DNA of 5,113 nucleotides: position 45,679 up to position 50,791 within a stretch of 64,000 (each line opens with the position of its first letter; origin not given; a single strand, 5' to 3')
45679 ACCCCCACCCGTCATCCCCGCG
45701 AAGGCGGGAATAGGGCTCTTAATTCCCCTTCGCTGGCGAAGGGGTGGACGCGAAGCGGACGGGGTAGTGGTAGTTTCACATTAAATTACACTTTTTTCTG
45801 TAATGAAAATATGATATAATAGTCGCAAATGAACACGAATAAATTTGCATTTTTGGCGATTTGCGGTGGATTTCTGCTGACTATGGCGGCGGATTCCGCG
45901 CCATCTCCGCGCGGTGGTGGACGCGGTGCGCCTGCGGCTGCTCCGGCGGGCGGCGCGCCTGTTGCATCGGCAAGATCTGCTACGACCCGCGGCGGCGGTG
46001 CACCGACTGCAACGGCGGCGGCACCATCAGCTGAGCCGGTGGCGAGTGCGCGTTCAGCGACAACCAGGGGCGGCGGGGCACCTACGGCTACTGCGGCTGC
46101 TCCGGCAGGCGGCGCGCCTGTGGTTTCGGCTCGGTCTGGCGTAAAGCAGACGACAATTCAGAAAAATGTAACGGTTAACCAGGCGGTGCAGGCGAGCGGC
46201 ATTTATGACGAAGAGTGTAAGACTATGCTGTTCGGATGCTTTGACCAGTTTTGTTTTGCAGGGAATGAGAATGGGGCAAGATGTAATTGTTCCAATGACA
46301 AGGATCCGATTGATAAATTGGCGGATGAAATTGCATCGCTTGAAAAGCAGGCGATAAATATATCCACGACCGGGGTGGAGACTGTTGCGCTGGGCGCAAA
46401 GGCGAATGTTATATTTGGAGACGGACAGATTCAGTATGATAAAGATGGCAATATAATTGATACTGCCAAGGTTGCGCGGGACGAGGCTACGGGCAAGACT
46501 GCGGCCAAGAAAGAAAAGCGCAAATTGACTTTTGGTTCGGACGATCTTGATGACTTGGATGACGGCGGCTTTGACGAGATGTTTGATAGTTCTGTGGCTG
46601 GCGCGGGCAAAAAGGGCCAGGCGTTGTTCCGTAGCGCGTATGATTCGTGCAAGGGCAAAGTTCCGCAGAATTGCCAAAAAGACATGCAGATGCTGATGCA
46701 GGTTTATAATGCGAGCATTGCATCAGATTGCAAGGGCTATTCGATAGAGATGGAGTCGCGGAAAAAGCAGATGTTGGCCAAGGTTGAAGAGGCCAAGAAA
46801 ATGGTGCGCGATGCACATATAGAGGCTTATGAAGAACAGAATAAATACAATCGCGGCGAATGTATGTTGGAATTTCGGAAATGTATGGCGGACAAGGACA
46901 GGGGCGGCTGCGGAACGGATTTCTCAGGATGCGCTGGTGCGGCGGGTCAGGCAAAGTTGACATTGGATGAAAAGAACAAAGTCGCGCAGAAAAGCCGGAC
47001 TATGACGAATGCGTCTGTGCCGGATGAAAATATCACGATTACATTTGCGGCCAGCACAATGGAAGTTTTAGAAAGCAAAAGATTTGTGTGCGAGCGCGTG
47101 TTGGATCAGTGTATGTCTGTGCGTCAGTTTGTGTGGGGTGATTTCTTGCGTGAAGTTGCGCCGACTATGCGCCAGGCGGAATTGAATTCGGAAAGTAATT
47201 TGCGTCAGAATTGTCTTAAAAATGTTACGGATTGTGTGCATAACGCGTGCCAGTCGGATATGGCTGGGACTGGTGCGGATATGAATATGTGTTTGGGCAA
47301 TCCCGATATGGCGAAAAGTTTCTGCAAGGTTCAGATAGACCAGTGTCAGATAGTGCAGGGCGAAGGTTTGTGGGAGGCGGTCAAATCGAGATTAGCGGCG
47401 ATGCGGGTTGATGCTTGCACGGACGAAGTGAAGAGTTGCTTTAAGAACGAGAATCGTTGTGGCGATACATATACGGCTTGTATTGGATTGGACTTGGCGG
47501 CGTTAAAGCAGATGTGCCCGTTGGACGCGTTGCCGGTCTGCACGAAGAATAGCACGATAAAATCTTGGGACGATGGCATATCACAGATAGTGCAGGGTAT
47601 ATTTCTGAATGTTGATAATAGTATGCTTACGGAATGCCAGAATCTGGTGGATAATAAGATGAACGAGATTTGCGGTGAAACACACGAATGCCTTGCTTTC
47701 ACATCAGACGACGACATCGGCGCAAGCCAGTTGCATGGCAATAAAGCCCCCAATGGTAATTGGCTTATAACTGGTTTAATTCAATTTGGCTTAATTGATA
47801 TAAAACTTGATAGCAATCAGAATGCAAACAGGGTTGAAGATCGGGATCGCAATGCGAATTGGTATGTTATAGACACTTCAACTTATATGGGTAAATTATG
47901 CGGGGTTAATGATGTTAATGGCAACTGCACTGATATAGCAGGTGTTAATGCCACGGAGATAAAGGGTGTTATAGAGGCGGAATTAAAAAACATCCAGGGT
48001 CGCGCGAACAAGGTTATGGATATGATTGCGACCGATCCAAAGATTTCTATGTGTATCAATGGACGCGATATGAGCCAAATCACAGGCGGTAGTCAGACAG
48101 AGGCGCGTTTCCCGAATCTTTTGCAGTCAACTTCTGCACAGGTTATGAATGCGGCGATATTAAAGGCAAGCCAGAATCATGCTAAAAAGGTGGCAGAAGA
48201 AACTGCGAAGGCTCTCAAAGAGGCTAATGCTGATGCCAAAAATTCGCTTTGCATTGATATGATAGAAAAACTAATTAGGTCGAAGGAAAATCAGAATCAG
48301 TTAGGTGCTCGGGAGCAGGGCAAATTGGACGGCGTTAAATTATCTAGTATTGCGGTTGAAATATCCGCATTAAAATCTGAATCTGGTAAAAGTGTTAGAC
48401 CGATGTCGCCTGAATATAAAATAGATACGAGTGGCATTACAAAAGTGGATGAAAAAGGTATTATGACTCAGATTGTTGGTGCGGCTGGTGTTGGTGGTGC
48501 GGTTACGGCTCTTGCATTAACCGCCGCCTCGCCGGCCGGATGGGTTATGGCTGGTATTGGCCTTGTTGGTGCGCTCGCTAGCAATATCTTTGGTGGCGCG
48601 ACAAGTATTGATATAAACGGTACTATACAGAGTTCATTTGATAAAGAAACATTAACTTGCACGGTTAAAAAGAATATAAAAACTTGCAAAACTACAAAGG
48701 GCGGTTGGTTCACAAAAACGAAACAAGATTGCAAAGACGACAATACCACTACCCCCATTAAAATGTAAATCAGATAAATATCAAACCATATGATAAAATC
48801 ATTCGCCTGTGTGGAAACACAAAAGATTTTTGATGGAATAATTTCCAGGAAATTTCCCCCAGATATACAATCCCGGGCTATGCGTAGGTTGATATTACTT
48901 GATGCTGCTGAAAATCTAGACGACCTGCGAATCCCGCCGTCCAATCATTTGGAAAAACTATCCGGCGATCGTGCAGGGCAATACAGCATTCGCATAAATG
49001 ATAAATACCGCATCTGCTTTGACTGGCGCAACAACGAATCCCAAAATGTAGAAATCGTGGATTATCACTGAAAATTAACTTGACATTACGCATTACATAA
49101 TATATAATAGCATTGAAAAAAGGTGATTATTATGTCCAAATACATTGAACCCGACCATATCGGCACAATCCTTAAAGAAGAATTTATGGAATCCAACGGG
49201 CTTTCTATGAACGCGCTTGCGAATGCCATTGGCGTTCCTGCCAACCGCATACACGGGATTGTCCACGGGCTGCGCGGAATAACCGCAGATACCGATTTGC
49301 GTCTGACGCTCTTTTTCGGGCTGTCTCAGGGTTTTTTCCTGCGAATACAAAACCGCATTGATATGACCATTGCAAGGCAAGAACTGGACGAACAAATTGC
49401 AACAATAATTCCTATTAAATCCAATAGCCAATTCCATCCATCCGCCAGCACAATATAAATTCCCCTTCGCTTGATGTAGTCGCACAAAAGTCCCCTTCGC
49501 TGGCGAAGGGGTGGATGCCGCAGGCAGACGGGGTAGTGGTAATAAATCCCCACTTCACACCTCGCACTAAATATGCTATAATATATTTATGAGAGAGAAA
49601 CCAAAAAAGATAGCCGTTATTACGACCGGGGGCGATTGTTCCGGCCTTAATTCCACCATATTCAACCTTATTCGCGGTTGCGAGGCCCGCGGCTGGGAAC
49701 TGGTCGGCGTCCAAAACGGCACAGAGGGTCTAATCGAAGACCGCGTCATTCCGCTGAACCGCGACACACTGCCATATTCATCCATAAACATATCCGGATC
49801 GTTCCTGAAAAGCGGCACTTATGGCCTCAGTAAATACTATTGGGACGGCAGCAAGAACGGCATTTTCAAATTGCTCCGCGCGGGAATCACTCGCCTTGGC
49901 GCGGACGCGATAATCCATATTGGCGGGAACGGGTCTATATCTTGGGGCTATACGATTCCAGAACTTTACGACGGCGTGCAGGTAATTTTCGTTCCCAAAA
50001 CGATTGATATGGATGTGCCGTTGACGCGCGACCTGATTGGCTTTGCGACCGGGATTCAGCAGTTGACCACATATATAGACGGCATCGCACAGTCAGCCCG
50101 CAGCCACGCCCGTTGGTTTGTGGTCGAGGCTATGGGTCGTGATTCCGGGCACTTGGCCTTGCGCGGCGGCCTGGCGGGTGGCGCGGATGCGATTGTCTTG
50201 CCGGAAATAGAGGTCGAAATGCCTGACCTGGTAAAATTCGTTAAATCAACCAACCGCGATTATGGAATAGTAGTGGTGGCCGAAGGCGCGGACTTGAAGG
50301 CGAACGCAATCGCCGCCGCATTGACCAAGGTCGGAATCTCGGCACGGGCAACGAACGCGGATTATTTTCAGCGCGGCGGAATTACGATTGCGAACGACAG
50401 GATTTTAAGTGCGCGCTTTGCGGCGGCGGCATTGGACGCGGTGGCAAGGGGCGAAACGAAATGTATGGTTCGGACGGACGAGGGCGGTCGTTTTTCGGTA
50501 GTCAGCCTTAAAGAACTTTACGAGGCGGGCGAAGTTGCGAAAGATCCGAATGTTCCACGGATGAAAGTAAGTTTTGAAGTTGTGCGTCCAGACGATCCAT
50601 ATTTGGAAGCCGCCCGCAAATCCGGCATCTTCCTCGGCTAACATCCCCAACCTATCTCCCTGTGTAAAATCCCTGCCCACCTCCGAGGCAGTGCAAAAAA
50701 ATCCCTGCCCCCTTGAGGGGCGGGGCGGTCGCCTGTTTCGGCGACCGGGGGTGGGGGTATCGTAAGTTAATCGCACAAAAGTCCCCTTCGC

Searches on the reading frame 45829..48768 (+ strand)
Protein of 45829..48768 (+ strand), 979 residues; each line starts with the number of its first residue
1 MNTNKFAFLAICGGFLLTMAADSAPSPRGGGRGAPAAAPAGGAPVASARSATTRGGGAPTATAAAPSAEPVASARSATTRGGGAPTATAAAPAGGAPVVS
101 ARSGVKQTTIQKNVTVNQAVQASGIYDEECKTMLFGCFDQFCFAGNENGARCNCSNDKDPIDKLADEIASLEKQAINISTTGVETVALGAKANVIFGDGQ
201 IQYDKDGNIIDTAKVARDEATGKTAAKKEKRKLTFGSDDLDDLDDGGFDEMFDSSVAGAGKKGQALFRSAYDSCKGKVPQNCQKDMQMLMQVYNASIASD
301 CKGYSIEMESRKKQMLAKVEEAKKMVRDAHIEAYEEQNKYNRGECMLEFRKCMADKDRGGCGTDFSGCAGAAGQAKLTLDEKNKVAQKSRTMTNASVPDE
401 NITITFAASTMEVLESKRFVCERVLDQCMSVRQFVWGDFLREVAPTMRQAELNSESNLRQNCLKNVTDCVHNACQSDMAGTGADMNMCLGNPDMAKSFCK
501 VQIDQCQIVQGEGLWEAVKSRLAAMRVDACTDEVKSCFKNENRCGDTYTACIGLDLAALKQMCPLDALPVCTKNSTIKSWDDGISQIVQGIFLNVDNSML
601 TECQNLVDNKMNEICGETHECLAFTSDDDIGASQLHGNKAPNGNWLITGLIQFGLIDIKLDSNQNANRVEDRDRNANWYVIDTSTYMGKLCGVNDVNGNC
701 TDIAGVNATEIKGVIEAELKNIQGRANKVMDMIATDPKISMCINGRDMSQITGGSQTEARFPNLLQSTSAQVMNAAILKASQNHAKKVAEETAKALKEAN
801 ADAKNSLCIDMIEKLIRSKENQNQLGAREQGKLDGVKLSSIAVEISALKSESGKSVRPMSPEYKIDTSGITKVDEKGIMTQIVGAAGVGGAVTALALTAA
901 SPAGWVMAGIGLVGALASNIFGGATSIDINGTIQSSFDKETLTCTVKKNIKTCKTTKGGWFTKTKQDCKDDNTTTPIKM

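Call 4: search_protein_families(library=pfam, proteins=[window:45829-48768:+], max_evalue=1)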
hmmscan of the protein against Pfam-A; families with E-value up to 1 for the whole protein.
window:45829-48768:+ (979 aa): 2 families
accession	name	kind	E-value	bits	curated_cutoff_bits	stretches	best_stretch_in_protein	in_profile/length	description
PF21718.4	KH_DTX3L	-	0.085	13.1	27.4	1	714-799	14-100/128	DTX3L, KH-like domain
PF25658.1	FV_peptidase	-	0.12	12.3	27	0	104-159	41-101/207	Putative filamentous viruses peptidase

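Call 6: search_protein_families(library=ncbifam, proteins=[window:45829-48768:+], max_evalue=1)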
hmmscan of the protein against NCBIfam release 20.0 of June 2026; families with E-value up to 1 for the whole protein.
window:45829-48768:+ (979 aa): 1 family
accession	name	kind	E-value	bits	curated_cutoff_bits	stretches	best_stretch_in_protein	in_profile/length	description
NF008975.0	PRK12323.1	equivalog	0.0021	16.8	875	1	34-230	396-572/709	DNA polymerase III subunit gamma/tau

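Call 54: find_homologous_proteins(query=window:46180-48765:+, max_evalue=0.00001)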
Query window:46180-48765:+ (862 aa): 688 proteins with E <= 0.00001 among 8000 candidates; the best 120 are listed.
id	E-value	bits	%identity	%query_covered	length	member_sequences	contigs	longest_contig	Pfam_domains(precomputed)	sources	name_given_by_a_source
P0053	0.0e+0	1940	100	100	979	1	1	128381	-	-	-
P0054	6.3e-248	844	58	80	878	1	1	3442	-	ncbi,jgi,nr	ncbi:MAG: hypothetical protein LBG89_01325 [Rickettsiales bacterium]|jgi:hypothetical protein|nr:hyp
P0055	4.7e-201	688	47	86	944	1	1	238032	-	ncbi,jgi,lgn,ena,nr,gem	ncbi:MAG: hypothetical protein FWD33_01240 [Alphaproteobacteria bacterium]|nr:hypothetical protein [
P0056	7.2e-151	522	41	80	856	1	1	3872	-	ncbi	-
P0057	2.6e-150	521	38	98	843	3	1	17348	-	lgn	-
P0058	1.4e-149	518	41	81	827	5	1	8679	-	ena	-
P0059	2.1e-149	518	38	98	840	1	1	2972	-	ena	-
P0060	2.4e-149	517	41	80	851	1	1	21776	-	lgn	-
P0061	6.3e-149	516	40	81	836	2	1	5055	-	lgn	-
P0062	8.0e-149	516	41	80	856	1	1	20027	-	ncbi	-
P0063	1.9e-148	514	42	80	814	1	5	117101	-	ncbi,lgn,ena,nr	ncbi:MAG: hypothetical protein J6T57_00480 [Alphaproteobacteria bacterium]|nr:hypothetical protein [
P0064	1.1e-147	512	41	80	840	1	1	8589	-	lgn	-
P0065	1.2e-147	512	41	80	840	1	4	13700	-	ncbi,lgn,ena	-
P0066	1.9e-147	511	41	80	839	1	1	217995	-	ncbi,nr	ncbi:MAG: hypothetical protein K6B71_01970 [Alphaproteobacteria bacterium]|nr:hypothetical protein [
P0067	2.3e-147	511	41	80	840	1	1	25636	-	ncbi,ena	-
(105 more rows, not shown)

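Call 62: list_cluster_members(proteins=[P0054, P0055, P0052, P0063, P0003])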
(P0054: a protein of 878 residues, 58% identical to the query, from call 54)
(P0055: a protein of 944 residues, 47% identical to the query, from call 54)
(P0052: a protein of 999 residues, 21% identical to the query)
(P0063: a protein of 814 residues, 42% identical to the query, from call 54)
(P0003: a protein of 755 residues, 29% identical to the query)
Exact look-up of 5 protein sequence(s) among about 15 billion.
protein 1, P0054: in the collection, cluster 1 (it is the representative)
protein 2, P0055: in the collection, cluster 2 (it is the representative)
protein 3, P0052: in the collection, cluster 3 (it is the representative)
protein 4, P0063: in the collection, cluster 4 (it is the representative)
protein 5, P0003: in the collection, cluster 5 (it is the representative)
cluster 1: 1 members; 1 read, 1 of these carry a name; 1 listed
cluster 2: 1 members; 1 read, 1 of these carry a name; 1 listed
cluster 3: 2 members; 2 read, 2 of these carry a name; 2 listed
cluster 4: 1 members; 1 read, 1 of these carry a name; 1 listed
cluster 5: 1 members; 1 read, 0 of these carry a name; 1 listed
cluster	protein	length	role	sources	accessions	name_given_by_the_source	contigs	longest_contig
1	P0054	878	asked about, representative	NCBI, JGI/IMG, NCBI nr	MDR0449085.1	MAG: hypothetical protein LBG89_01325 [Rickettsiales bacterium] | hypothetical protein | hypothetical protein [Rickettsiales bacterium]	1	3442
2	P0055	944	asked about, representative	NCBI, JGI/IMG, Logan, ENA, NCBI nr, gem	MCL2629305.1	MAG: hypothetical protein FWD33_01240 [Alphaproteobacteria bacterium] | hypothetical protein [Alphaproteobacteria bacterium]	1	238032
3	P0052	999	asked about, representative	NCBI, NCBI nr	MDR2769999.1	MAG: hypothetical protein LBB08_00950 [Rickettsiales bacterium] | hypothetical protein [Rickettsiales bacterium]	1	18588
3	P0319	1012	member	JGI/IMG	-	hypothetical protein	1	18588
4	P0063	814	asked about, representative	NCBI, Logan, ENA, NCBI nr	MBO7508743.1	MAG: hypothetical protein J6T57_00480 [Alphaproteobacteria bacterium] | hypothetical protein [Alphaproteobacteria bacterium]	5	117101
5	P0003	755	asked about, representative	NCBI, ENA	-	-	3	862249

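Call 69: find_encoding_contigs(protein=P0055, flank=10000, max_places=1)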
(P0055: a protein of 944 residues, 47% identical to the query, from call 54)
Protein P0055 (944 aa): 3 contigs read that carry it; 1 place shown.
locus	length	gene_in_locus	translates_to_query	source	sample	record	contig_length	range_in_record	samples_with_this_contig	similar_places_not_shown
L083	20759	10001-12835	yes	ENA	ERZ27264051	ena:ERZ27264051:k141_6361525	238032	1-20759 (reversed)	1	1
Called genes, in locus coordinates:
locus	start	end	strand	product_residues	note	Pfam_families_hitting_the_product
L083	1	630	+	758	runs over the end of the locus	-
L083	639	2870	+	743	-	-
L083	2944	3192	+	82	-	PF01176:eIF-1a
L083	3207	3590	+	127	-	-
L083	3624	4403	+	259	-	-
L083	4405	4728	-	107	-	-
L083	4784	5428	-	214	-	-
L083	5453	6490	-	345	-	PF12844:HTH_19 (faint), PF13443:HTH_26, PF13560:HTH_31 (weak), PF01381:HTH_3, PF13560:HTH_31 (weak)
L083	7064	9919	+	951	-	-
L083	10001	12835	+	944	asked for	-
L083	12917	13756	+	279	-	PF13462:Thioredoxin_4, PF13098:Thioredoxin_2, PF01323:DSBA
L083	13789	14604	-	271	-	PF06325:PrmA (faint), PF05175:MTS, PF13847:Methyltransf_31, PF13649:Methyltransf_25 (weak)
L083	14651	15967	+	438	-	PF01551:Peptidase_M23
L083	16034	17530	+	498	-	PF00691:OmpA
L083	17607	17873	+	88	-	-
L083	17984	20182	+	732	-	-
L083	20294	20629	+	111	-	-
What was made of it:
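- OmpA-domain and M23 peptidase genes lie nearby in L083 (call 69).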

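Call 74: predict_structure(alignment_id=A4)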
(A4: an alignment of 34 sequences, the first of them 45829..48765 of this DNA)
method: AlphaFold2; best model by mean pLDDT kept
length: 979 residues; sequences in the alignment: 34
mean_pLDDT: 64.5   pTM: 0.40
mean pLDDT of the five models: 64.5, 62.9, 61.2, 57.9, 57.4
residues with pLDDT >= 90: 26; 70-90: 473; 50-70: 183; < 50: 297
segments of 3 or more residues with pLDDT < 50: 1-120, 205-207, 222-225, 227-233, 235-255, 385-389, 478-483, 665-673, 694-697, 824-861, 863-930
pLDDT, mean of each block of 10 residues (from residue 1): 41 40 34 35 34 31 32 30 32 33 30 40 66 86 66 85 87 84 72 52 51 51 48 41 37 50 85 84 83 86 86 88 82 79 89 89 82 55 48 56 72 86 85 86 86 79 81 63 60 80 78 78 78 84 83 80 80 66 67 82 91 86 82 79 72 84 52 62 81 54 60 84 89 88 78 69 86 90 88 79 70 63 48 44 38 37 44 38 36 28 32 28 29 66 69 57 55 52
secondary structure, 60 per line:
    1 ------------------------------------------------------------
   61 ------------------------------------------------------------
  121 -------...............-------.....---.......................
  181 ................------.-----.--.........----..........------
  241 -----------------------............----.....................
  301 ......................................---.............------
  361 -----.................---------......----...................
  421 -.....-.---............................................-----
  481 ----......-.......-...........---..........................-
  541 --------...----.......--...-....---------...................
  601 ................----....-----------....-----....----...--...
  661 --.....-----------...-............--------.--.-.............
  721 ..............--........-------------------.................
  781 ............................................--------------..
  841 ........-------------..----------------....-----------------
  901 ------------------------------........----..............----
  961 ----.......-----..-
elements in order (helices of 4 or more, strands of 3 or more residues): H128-142 H150-154 H158-196 H212-220 H225-234 H264-275 H280-337 H342-354 H366-382 E392-397 E402-407 H408-420 H422-426 H432-475 H485-490 H492-498 H500-510 H514-539 H556-562 H569-572 H582-615 E636-639 E645-648 E658-660 H663-667 E679-681 H683-694 H708-734 H737-744 H764-824 H839-848 E880-883 E931-938 E943-956 E965-971
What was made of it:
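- Closest known: Glycine-zipper 2TM outer-membrane proteins. Different: The segment sits near the C-terminus of a very large protein and is not modelled confidently (call 74).
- The hydrophobic C-terminal segment is not modelled as helices (pLDDT < 50, call 74) and has no Pfam glycine-zipper hit (call 4).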

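Call 75: search_protein_families(library=phrogs, proteins=[window:45829-48768:+], max_evalue=0.01)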
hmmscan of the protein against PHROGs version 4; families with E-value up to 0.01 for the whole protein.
window:45829-48768:+ (979 aa): 0 families

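Call 77: fold_search(model_id=the predicted structure, library=pdb)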
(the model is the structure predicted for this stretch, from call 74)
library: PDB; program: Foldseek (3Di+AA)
matches with E <= 10: 21; with E <= 0.001: 0
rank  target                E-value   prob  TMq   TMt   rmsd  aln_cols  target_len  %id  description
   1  8glv_Cn               2.6e-01  0.11  0.10  0.03  33.7       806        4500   11  96-nm repeat unit of doublet microtubules from Chlamydomonas reinhardtii flagella (released 2023-05-31)
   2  2b7m_A                6.4e-01  0.08  0.08  0.13  25.8       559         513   10  Crystal Structure of the S. cerevisiae Exocyst Component Exo70p (released 2005-11-15)
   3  7n6g_1T               1.8e+00  0.03  0.07  0.07  33.1       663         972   10  C1 of central pair (released 2022-05-18)
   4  5ca8                  2.2e+00  0.11  0.11  0.15  17.1       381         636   12  Structures of the yeast dynamin-like GTPase Sey1p in complex with GDP (released 2015-09-16)
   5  9qxu_A                3.2e+00  0.02  0.06  0.07  29.8       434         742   12  JetABC DNA loaded state monomer (open) (released 2025-10-01)
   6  9e23_f                3.4e+00  0.02  0.08  0.07  28.4       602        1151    9  Cryo-EM structure of Pre-Chi dynein tail (released 2025-07-09)
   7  9y2b_A                3.5e+00  0.02  0.06  0.06  41.5       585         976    7  Cryo-EM structure of the human TRPM4 channel in complex with EGTA and DAB at 37 degrees Celsius (released 2026-02-04)
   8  9gm9_A                3.8e+00  0.01  0.04  0.04  43.6       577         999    9  MukBEF in a DNA capture state (released 2025-03-26)
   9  7d4q_A                4.8e+00  0.01  0.06  0.07  34.9       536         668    9  Structure of human TRPC5 in complex with HC-070 (released 2021-03-31)
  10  7wdb_A                6.6e+00  0.01  0.07  0.09  33.9       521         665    9  Human TRPC5 channel in complex with riluzole (released 2022-04-13)
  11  7d4p_A                6.9e+00  0.01  0.06  0.07  35.0       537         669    9  Structure of human TRPC5 in complex with clemizole (released 2021-03-31)
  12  5jtd_A                7.5e+00  0.08  0.05  0.09  11.0       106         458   11  Crystal structure of the Ru(bpy)2PhenA functionalized P450 BM3 L407C heme domain mutant in complex with DMSO. (released 2016-10-12)
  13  8qtf_B                7.8e+00  0.03  0.06  0.18  22.8       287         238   11  Crystal structure of a C-terminally truncated version of Arabidopsis thaliana 14-3-3 omega in complex with a phosphope (released 2023-11-22)
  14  9q0y_A                8.2e+00  0.03  0.07  0.05  21.1       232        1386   10  Asymmetric syNOS (released 2026-01-14)
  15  9q15_A                8.2e+00  0.03  0.07  0.05  21.1       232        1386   10  syNOS Asymmetric Locked State (Composite) (released 2026-01-14)
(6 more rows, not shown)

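Call 79: find_related_loci(query=A4, collection=metagenome_contigs, flank=1000)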
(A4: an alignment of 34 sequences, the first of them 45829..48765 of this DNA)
Query A4 (979 aa) in metagenome_contigs; peptide patterns used: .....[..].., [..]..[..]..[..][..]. (x = any residue, [..] = any of these).
160 stretches matched a pattern; 114 encode a relative of the query (tblastn E <= 1e-3); the best 80 are kept; 80 distinct loci.
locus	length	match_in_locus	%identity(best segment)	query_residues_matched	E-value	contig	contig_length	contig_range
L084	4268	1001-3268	47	108-856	0e+0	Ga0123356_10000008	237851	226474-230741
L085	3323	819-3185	37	106-961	7e-169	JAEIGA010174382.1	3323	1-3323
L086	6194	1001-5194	41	63-808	8e-159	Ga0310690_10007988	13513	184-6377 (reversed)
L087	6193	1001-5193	39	85-813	1e-157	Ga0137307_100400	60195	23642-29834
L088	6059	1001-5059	42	101-808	9e-157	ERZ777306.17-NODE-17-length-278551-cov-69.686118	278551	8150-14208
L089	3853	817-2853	41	90-808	3e-159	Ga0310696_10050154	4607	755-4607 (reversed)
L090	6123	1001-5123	40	71-808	9e-155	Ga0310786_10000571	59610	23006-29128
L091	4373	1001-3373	36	97-968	2e-154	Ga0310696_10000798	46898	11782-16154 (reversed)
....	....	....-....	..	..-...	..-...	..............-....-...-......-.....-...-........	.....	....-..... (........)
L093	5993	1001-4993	40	99-808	6e-154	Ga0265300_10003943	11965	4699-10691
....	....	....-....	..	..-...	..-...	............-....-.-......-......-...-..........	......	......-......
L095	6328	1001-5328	36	93-969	6e-154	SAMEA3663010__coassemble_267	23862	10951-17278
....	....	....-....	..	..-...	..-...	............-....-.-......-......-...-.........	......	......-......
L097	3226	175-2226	39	102-813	3e-154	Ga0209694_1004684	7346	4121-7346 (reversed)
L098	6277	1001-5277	40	33-813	4e-153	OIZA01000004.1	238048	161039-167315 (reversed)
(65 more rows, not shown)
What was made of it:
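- Gut metagenomes dominate (call 79).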

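Call 82: search_protein_families(library=pfam, alignment_id=A4, max_evalue=1)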
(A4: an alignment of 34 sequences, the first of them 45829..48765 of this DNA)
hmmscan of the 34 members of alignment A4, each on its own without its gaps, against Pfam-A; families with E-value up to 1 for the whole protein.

A. member 1, window:45829-48765:+ (979 aa): 2 families
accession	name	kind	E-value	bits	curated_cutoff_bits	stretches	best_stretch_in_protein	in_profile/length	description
PF21718.4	KH_DTX3L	-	0.085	13.1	27.4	1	714-799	14-100/128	DTX3L, KH-like domain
PF25658.1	FV_peptidase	-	0.12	12.3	27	0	104-159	41-101/207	Putative filamentous viruses peptidase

B. families by the number of members that match (of 34 scanned): 38 families (the first 25 are shown)
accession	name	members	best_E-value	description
PF04513.17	Baculo_PEP_C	6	0.0025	Baculovirus polyhedron envelope protein, PEP, C terminus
PF09802.14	Sec66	6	0.0066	Preprotein translocase subunit Sec66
PF23067.1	MG280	4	0.015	Uncharacterised protein MG280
PF23241.1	HAT_PRP39_C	2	0.21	PRP39 C-terminal HAT repeat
PF12560.13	RAG1_imp_bd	1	0.0049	RAG1 importin binding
PF09420.15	Nop16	1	0.012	Ribosome biogenesis protein Nop16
PF13182.11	DUF4007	1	0.016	Protein of unknown function (DUF4007)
PF16632.10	Caskin-tail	1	0.023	C-terminal region of Caskin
PF14201.11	DUF4318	1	0.024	Domain of unknown function (DUF4318)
PF09716.15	ETRAMP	1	0.043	Malarial early transcribed membrane protein (ETRAMP)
PF25600.1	TRIM_CC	1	0.053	TRIM protein coiled-coil region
PF00512.31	HisKA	1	0.058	His Kinase A (phospho-acceptor) domain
PF21657.2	L544_helical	1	0.066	Nucleotidyl transferase L544, helical domain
PF23319.1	CobW_C_DAAF9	1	0.067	DAAF9 CobW_C-like domain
PF10372.14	CdaS_N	1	0.074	Diadenylate cyclase CdaS, N-terminal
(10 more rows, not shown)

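Call 83: search_solved_structures(query=A4, max_evalue=1)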
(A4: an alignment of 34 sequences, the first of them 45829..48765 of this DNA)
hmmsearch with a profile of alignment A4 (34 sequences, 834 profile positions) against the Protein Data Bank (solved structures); distinct sequences matched with E-value up to 1: 0.

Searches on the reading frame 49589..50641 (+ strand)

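Call 87: search_protein_families(library=pfam, proteins=[window:49589-50641:+], max_evalue=0.0001)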
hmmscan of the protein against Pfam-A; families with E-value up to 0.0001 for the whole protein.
window:49589-50641:+ (350 aa): 1 family
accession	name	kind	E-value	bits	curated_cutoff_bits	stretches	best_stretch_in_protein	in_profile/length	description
PF00365.25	PFK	-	8.8e-65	219.2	30.9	1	7-284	1-276/277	Phosphofructokinase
